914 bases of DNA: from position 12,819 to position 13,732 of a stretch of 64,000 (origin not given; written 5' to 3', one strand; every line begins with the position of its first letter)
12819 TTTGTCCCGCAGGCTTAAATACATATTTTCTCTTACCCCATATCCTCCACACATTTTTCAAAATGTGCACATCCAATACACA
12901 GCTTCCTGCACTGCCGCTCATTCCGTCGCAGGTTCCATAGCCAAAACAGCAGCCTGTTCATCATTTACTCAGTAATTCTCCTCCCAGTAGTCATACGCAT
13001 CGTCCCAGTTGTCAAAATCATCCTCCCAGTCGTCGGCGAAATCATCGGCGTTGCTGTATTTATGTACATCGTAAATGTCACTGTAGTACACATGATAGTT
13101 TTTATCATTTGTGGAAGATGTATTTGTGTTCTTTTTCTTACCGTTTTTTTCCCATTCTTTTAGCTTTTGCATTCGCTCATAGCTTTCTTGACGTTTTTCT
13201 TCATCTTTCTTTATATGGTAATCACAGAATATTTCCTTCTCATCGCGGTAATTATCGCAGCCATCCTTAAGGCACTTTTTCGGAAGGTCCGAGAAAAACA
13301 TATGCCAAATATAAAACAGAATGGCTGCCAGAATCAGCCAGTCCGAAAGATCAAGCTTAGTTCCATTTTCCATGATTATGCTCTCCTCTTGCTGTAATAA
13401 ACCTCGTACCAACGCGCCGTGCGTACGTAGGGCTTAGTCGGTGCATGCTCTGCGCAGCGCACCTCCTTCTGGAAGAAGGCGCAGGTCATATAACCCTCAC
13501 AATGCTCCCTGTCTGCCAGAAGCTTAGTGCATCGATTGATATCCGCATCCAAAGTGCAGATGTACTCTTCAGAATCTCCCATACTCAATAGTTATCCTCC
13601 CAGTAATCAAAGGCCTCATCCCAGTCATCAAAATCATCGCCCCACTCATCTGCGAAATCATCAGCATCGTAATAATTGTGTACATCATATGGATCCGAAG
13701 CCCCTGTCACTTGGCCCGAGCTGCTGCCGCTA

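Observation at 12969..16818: Paralogous membrane-anchored proteins sharing a conserved ~35-aa aromatic-acidic C-terminal tail and repeated C-x2-H-x-C motifs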

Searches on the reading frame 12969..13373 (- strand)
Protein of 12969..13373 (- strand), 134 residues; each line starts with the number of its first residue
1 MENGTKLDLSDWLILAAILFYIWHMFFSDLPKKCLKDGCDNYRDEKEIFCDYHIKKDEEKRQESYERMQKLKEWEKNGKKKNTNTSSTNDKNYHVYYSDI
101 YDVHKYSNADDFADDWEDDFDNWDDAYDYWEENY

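Call 5: search_protein_families(library=pfam, proteins=[window:12969-13373:-], max_evalue=1)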
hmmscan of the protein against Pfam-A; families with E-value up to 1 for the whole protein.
window:12969-13373:- (134 aa): 2 families
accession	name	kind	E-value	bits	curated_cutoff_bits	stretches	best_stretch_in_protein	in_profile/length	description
PF09746.14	Membralin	-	0.022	14.4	23.7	1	12-110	42-130/392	Tumour-associated protein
PF18739.6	HEPN_Apea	-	0.13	13.1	24.4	1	47-129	13-93/136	Apea-like HEPN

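Call 6: search_protein_families(library=ncbifam, proteins=[window:12969-13373:-], max_evalue=1)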
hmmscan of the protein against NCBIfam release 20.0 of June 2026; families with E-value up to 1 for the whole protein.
window:12969-13373:- (134 aa): 1 family
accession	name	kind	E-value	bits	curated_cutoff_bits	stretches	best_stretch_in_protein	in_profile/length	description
NF049941.1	HyMthAminphonOxyTmpB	equivalog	0.043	13.6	300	0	10-45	47-81/188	(R)-1-hydroxy-2-trimethylaminoethylphosphonate oxygenase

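Call 24: search_protein_families(library=padloc, proteins=[window:12969-13373:-], max_evalue=0.1)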
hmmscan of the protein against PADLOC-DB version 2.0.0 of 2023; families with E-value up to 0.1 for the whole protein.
window:12969-13373:- (134 aa): 0 families

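Call 36: search_protein_families(library=phrogs, proteins=[window:12969-13373:-], max_evalue=0.01)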
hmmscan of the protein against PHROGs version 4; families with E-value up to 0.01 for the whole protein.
window:12969-13373:- (134 aa): 0 families

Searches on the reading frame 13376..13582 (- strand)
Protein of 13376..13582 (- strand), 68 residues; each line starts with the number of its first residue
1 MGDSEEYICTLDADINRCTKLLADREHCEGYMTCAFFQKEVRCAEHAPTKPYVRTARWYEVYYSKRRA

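Call 5: search_protein_families(library=pfam, proteins=[window:13376-13582:-], max_evalue=1)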
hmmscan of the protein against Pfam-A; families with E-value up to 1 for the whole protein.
window:13376-13582:- (68 aa): 0 families

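Call 6: search_protein_families(library=ncbifam, proteins=[window:13376-13582:-], max_evalue=1)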
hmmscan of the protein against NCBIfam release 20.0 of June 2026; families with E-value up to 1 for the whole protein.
window:13376-13582:- (68 aa): 0 families

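Call 36: search_protein_families(library=phrogs, proteins=[window:13376-13582:-], max_evalue=0.01)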
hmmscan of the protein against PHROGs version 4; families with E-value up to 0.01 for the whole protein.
window:13376-13582:- (68 aa): 0 families

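Call 57: find_related_loci(query=window:13376-13582:-, collection=viral_contigs, flank=4000)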
Query window:13376-13582:- (68 aa) in viral_contigs; peptide patterns used: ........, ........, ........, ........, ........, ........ (x = any residue, [..] = any of these).
3 stretches matched a pattern, but none encodes a relative of the query by tblastn (E <= 1e-3).
